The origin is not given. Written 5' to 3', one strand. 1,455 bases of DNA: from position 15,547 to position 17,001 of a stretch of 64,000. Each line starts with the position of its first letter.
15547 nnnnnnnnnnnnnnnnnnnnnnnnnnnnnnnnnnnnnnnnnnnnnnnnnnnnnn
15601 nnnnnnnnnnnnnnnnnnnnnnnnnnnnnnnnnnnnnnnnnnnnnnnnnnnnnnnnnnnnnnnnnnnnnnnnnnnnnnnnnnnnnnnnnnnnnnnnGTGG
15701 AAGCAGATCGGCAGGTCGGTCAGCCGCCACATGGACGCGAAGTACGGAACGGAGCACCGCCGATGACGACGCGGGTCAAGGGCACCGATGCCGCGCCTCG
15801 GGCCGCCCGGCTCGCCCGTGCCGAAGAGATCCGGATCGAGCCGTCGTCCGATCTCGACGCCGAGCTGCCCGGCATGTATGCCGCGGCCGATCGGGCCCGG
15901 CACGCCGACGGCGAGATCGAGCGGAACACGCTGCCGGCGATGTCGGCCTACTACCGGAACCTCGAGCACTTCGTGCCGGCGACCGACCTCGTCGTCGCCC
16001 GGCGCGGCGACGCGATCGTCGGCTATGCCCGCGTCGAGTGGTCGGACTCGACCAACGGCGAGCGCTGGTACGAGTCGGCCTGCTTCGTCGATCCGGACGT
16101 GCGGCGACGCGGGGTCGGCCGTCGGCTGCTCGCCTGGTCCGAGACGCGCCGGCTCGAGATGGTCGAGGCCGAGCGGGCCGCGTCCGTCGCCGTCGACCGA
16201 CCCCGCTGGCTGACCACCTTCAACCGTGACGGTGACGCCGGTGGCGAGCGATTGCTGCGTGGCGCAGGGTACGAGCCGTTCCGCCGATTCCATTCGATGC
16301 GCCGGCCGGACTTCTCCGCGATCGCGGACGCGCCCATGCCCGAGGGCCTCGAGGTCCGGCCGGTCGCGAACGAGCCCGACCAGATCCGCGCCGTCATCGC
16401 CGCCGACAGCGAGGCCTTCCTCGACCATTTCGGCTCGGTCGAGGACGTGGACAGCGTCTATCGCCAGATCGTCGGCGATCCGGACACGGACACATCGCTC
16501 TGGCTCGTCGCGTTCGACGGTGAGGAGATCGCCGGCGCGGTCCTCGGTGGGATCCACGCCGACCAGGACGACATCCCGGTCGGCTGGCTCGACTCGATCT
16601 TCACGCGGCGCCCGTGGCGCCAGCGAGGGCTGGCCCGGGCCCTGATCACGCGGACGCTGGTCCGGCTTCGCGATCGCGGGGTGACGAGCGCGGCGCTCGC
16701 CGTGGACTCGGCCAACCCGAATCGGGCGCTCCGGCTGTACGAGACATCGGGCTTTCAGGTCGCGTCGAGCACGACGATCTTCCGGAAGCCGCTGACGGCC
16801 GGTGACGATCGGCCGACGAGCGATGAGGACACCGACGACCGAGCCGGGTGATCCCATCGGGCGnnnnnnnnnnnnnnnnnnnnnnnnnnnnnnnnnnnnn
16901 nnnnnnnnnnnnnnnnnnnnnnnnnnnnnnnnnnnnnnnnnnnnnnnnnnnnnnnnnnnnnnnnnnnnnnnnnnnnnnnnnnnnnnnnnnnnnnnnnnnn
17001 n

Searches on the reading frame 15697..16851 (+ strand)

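Call 8: search_protein_families(library=pfam, proteins=[window:15697-16851:+], max_evalue=0.001)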
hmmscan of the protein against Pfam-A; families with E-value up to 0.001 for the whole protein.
window:15697-16851:+ (384 aa): 5 families
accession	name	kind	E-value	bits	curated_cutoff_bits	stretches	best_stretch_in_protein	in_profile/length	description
PF00583.31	Acetyltransf_1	-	4.2e-23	82.3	20.7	2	258-353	27-116/116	Acetyltransferase (GNAT) family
PF13508.13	Acetyltransf_7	-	6.4e-20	71.8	27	2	97-151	4-56/84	Acetyltransferase (GNAT) domain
PF13673.13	Acetyltransf_10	-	2.2e-16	60.4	23.6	2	264-360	28-114/128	Acetyltransferase (GNAT) domain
PF08445.16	FR47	-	1.1e-06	29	22.1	1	294-358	20-82/86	FR47-like protein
PF13527.13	Acetyltransf_9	-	1.4e-05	25.5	25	1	227-354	7-125/127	Acetyltransferase (GNAT) domain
